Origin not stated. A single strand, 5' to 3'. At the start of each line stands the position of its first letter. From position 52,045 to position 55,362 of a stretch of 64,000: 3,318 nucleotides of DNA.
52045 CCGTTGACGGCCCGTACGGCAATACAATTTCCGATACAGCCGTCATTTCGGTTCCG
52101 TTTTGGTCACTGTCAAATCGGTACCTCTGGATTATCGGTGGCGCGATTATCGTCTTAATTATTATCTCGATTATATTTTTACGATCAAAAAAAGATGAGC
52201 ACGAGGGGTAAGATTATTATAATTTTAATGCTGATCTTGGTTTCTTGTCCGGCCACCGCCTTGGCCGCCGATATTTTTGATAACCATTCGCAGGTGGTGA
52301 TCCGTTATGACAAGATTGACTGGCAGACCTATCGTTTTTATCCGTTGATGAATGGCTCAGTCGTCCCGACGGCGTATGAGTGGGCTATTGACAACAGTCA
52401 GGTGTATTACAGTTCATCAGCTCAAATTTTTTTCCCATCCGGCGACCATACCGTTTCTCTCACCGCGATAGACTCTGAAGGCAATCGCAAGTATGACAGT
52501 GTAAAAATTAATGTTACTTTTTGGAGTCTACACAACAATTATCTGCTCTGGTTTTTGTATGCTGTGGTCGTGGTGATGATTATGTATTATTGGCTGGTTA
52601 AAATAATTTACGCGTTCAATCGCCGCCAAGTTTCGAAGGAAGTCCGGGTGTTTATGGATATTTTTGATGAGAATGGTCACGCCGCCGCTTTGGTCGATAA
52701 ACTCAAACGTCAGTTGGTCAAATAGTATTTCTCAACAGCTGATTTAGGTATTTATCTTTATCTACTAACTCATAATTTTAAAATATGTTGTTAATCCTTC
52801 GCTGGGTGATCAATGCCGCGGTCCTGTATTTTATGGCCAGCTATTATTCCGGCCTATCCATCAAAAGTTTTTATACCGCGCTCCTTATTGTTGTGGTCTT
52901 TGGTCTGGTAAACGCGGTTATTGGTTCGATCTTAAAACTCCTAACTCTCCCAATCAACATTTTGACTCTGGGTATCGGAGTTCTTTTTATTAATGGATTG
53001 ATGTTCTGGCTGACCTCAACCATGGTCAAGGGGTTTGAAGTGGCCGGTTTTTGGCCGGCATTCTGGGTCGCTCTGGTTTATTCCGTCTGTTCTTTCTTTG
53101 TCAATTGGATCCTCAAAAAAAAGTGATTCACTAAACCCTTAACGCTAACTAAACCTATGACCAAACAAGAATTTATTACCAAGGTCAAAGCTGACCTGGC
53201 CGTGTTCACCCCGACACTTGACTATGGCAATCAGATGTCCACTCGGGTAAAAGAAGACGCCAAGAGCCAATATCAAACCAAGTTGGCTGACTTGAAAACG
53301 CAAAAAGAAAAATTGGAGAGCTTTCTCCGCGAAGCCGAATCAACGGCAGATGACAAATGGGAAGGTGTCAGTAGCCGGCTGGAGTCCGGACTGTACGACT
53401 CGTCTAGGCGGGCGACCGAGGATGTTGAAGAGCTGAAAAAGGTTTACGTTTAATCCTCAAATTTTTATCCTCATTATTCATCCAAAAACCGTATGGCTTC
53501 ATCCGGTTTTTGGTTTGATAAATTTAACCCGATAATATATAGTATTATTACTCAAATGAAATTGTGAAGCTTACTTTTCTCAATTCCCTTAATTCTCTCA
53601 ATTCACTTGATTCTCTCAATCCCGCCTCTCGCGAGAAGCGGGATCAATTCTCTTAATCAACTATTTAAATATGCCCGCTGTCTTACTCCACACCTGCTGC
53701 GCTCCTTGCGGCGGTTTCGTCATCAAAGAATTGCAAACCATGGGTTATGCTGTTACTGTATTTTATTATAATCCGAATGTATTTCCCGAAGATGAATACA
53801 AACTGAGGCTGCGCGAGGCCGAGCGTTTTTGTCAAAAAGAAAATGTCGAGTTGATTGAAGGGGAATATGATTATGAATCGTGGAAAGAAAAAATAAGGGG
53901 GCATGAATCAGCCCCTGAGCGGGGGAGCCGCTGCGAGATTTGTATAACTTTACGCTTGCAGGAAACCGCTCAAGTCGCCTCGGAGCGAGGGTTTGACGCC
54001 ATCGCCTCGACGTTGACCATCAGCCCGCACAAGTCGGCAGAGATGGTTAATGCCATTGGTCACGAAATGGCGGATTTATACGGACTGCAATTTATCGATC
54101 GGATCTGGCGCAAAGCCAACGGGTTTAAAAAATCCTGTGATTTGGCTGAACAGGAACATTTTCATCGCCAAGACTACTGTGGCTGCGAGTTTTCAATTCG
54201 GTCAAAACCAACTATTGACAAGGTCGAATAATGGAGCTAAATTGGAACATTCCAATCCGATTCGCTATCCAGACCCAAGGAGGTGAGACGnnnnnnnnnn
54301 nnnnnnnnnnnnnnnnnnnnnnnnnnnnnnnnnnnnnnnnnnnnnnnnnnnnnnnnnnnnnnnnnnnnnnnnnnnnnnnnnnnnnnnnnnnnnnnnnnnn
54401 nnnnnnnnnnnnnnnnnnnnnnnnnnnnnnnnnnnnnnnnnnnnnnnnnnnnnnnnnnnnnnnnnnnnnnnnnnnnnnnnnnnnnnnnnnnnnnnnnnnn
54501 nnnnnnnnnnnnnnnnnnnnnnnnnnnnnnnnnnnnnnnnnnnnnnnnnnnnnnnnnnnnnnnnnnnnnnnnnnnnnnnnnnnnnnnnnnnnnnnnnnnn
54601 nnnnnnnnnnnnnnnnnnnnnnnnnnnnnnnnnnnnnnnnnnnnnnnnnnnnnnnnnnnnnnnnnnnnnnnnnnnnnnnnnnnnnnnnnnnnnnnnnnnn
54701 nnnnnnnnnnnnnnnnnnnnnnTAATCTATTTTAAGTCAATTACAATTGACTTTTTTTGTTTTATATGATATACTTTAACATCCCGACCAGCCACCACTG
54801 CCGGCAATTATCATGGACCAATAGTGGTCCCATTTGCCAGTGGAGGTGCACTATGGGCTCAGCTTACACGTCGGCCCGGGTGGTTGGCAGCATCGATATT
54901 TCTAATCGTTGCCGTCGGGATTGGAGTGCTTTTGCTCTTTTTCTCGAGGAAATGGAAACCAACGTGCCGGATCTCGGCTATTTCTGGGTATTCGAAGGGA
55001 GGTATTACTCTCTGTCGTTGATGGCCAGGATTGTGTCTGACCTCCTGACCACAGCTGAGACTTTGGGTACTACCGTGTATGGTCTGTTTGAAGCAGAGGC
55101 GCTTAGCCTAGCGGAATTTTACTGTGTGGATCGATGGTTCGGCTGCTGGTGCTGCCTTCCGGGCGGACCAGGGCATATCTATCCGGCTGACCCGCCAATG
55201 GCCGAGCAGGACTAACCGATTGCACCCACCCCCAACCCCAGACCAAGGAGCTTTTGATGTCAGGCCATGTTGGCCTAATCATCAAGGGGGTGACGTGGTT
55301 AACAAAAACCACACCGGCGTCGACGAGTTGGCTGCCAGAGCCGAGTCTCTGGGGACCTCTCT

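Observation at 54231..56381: Third GC-rich islet: mirror-duplicated cassette A1-B1-B2-A2 plus a zinc-ribbon gene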

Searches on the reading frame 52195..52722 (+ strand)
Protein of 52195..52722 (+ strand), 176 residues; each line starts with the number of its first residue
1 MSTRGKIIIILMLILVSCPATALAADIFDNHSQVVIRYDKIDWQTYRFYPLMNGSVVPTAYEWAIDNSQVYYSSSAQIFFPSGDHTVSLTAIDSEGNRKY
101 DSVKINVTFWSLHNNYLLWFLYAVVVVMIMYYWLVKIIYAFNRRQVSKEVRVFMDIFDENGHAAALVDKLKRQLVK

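Call 8: search_protein_families(library=pfam, proteins=[window:52195-52722:+], max_evalue=1)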
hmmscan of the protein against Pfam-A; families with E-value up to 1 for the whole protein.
window:52195-52722:+ (176 aa): 5 families
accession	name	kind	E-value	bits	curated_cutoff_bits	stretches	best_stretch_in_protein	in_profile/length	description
PF20386.3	DUF6681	-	0.032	14.3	24.1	1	108-147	43-81/267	Family of unknown function (DUF6681)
PF01757.29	Acyl_transf_3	-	0.058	12.9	31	1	50-140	82-147/326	Acyltransferase domain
PF02494.22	HYR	-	0.11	13.2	21.7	1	67-107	41-79/81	HYR domain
PF18911.6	PKD_4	-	0.18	12.3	27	1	57-105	33-83/85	PKD domain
PF05568.16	ASFV_J13L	-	0.31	11.2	23.6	0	7-45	43-81/189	African swine fever virus J13L protein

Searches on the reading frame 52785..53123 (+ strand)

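Call 8: search_protein_families(library=pfam, proteins=[window:52785-53123:+], max_evalue=1)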
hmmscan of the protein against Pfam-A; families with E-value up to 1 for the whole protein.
window:52785-53123:+ (113 aa): 2 families
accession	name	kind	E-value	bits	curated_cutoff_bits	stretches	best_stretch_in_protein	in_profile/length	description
PF04020.18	Phage_holin_4_2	-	9.3e-31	107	28.8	1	2-105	2-105/105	Mycobacterial 4 TMS phage holin, superfamily IV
PF15940.10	YjcB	-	0.16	12.6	27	1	2-45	8-52/90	Family of unknown function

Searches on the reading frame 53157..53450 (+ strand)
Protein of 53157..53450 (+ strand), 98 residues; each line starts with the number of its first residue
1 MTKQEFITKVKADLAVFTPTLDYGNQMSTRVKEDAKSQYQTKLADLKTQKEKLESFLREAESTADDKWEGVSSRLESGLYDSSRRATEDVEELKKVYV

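Call 8: search_protein_families(library=pfam, proteins=[window:53157-53450:+], max_evalue=1)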
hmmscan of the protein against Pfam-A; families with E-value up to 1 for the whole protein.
window:53157-53450:+ (98 aa): 4 families
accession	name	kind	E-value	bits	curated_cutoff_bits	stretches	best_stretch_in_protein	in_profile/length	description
PF01442.23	Apolipoprotein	-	0.0045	17.1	90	1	26-95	26-95/190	Apolipoprotein A1/A4/E domain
PF24296.1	SrfA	-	0.044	14.3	27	1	25-73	21-69/73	SrfA protein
PF14362.11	DUF4407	-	0.083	12.6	31.3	1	25-76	118-169/297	Domain of unknown function (DUF4407)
PF17234.7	MPM1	-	0.15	12.7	25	1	17-97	72-153/169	Mitochondrial peculiar membrane protein 1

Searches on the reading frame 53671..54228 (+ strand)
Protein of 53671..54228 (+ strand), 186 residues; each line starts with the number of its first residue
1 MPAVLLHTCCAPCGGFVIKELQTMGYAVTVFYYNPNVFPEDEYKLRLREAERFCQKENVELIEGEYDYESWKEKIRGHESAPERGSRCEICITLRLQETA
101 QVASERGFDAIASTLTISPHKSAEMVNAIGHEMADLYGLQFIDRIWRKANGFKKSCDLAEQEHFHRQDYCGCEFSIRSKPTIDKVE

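Call 8: search_protein_families(library=pfam, proteins=[window:53671-54228:+], max_evalue=1)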
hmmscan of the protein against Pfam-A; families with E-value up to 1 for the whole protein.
window:53671-54228:+ (186 aa): 2 families
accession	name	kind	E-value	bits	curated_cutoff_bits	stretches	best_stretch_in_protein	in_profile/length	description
PF02677.20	QueH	-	1.1e-63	214.9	23.5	1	4-177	1-174/175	Epoxyqueuosine reductase QueH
PF19527.4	DUF6055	-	0.2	11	27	1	64-153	69-154/417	Family of unknown function (DUF6055)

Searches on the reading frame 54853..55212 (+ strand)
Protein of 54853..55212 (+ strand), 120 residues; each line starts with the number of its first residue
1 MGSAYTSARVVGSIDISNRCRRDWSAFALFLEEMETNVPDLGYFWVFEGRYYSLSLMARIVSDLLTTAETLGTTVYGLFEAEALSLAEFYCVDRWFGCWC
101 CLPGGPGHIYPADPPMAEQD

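Call 8: search_protein_families(library=pfam, proteins=[window:54853-55212:+], max_evalue=1)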
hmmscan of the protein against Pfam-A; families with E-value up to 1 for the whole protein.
window:54853-55212:+ (120 aa): 0 families

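Call 11: search_protein_families(library=ncbifam, proteins=[window:54853-55212:+], max_evalue=1)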
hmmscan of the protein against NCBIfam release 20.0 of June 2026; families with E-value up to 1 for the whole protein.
window:54853-55212:+ (120 aa): 0 families

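Call 12: find_homologous_proteins(query=window:54853-55212:+, max_evalue=0.01)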
Query window:54853-55212:+ (120 aa): 1 proteins with E <= 0.01 among 8 candidates.
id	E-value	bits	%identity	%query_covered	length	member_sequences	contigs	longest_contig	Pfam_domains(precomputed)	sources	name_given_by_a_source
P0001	1.7e-78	279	100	100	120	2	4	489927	-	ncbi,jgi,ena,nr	ncbi:TPA: hypothetical protein DF272_02405 [Candidatus Falkowbacteria bacterium]|nr:hypothetical pro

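Call 16: find_encoding_contigs(protein=P0001, flank=10000, max_places=10)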
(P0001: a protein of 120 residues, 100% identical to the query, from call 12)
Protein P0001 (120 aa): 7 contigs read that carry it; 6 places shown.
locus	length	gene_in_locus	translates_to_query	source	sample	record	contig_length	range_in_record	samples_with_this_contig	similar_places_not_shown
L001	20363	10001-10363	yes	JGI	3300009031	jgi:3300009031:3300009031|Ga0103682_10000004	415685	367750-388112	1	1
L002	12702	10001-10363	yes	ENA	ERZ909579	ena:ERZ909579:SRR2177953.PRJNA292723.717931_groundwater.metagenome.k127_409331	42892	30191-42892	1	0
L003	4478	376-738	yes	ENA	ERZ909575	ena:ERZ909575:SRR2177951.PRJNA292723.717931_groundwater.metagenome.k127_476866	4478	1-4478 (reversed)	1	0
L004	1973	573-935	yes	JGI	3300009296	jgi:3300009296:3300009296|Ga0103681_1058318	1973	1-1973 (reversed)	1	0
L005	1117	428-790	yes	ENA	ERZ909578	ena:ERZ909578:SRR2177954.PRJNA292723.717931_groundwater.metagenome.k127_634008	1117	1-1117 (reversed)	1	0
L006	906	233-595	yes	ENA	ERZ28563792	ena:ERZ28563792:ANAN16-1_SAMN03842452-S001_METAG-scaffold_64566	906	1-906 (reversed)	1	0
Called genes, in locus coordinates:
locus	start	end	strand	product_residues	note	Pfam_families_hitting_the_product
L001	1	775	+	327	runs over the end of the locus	PF01820:Dala_Dala_lig_N, PF02222:ATP-grasp (weak), PF07478:Dala_Dala_lig_C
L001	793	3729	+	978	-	-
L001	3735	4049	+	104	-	-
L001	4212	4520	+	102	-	PF02686:GatC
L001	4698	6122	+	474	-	PF01425:Amidase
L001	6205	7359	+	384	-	-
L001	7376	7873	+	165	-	-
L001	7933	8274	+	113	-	PF04020:Phage_holin_4_2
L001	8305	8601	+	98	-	-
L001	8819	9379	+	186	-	PF02677:QueH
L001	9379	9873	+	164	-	-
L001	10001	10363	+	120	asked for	-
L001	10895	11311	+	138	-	-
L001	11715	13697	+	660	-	PF00580:UvrD-helicase, PF13245:AAA_19, PF13604:AAA_30 (faint), PF01443:Viral_helicase1 (faint), PF13361:UvrD_C, PF13538:UvrD_C_2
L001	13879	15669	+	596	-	-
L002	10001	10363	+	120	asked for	-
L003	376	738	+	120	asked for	-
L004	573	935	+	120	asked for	-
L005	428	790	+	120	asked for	-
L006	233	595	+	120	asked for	-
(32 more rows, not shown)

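Call 30: search_protein_representatives(alignment_id=A1)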
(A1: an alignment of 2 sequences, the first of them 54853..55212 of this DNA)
Query: 2 sequences, 148 profile positions. Proteins with E-value up to 0.001 (for the whole library): 3; up to 1e-10: 2; up to 1e-30: 1. The best 3 are listed.
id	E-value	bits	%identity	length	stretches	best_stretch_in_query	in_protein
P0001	1.3e-68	246.0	-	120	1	1-114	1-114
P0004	2.3e-27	112.1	-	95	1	61-147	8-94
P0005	2.9e-04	37.2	-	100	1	60-146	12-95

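Call 32: find_encoding_contigs(protein=P0004, flank=10000, max_places=10)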
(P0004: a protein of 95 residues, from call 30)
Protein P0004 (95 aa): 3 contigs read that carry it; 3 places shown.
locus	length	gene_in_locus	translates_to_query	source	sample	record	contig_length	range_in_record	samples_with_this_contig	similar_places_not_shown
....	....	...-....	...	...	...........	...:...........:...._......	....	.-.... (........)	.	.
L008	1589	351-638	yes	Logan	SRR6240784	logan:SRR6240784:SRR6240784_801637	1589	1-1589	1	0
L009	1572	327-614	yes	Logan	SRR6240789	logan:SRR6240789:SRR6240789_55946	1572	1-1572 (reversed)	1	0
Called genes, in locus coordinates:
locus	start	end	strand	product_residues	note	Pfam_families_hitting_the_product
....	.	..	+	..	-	?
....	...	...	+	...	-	-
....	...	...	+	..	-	-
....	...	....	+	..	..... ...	-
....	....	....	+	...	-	-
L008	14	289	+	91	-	-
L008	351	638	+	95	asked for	-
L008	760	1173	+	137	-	-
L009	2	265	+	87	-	?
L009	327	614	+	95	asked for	-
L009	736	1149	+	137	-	-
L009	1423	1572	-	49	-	?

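Call 33: find_encoding_contigs(protein=P0005, flank=10000, max_places=10)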
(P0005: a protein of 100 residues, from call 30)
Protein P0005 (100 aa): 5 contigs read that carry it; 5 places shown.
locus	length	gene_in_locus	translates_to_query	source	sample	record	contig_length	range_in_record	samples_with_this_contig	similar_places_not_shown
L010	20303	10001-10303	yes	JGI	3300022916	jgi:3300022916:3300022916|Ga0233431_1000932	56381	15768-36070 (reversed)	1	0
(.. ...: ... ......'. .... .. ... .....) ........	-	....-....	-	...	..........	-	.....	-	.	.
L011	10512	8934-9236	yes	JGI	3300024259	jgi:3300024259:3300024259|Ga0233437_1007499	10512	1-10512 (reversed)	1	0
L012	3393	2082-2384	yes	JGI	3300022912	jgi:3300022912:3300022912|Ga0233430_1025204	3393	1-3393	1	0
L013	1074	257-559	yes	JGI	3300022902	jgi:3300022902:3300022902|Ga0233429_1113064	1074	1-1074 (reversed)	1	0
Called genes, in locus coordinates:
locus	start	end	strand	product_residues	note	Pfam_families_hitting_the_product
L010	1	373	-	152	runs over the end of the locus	-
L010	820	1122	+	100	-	PF02686:GatC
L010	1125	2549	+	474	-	PF01425:Amidase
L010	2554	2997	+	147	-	-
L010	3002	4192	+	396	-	-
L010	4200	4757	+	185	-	-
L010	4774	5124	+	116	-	PF04020:Phage_holin_4_2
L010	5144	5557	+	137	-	-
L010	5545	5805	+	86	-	-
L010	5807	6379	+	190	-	PF13875:DUF4202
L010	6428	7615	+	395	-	PF07690:MFS_1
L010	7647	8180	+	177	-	PF02677:QueH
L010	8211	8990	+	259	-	-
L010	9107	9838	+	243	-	-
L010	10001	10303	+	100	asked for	-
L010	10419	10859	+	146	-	-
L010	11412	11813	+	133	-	-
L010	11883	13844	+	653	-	PF00580:UvrD-helicase, PF13245:AAA_19, PF13604:AAA_30 (faint), PF01443:Viral_helicase1 (faint), PF13361:UvrD_C, PF13538:UvrD_C_2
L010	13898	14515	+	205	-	PF01712:dNK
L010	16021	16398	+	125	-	-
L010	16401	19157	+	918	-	PF02861:Clp_N, PF00158:Sigma54_activat (faint), PF12775:AAA_7 (faint), PF17871:AAA_lid_9, PF07724:AAA_2, PF00004:AAA, PF07728:AAA_5, PF10431:ClpB_D2-small, +3 more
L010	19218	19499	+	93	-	-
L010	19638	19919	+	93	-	-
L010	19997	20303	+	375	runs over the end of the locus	PF00953:Glycos_transf_4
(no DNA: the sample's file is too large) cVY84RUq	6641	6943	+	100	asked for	-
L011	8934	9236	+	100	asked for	-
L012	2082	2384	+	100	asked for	-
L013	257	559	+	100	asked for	-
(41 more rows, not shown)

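Call 61: search_protein_families(library=padloc, proteins=[window:54853-55212:+, L010:10001-10300:+, L010:10419-10856:+, L010:11412-11810:+, L010:8211-8987:+, L010:9107-9835:+], max_evalue=1)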
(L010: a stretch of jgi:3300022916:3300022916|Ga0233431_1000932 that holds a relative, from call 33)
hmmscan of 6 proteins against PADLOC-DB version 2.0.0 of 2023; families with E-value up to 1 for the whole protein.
window:54853-55212:+ (120 aa): 0 families

L010:10001-10300:+ (100 aa): 0 families

L010:10419-10856:+ (146 aa): 0 families

L010:11412-11810:+ (133 aa): 0 families

L010:8211-8987:+ (259 aa): 0 families

L010:9107-9835:+ (243 aa): 0 families

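Call 63: search_protein_families(library=phrogs, proteins=[window:54853-55212:+, L010:10001-10300:+, L010:10419-10856:+, L010:11412-11810:+], max_evalue=1)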
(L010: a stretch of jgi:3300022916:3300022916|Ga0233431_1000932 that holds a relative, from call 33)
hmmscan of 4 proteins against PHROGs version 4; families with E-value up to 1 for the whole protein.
window:54853-55212:+ (120 aa): 0 families

L010:10001-10300:+ (100 aa): 1 family
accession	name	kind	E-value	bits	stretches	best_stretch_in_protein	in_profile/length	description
phrog_30960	-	unknown function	0.35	12.1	1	7-33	60-86/149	-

L010:10419-10856:+ (146 aa): 0 families

L010:11412-11810:+ (133 aa): 0 families
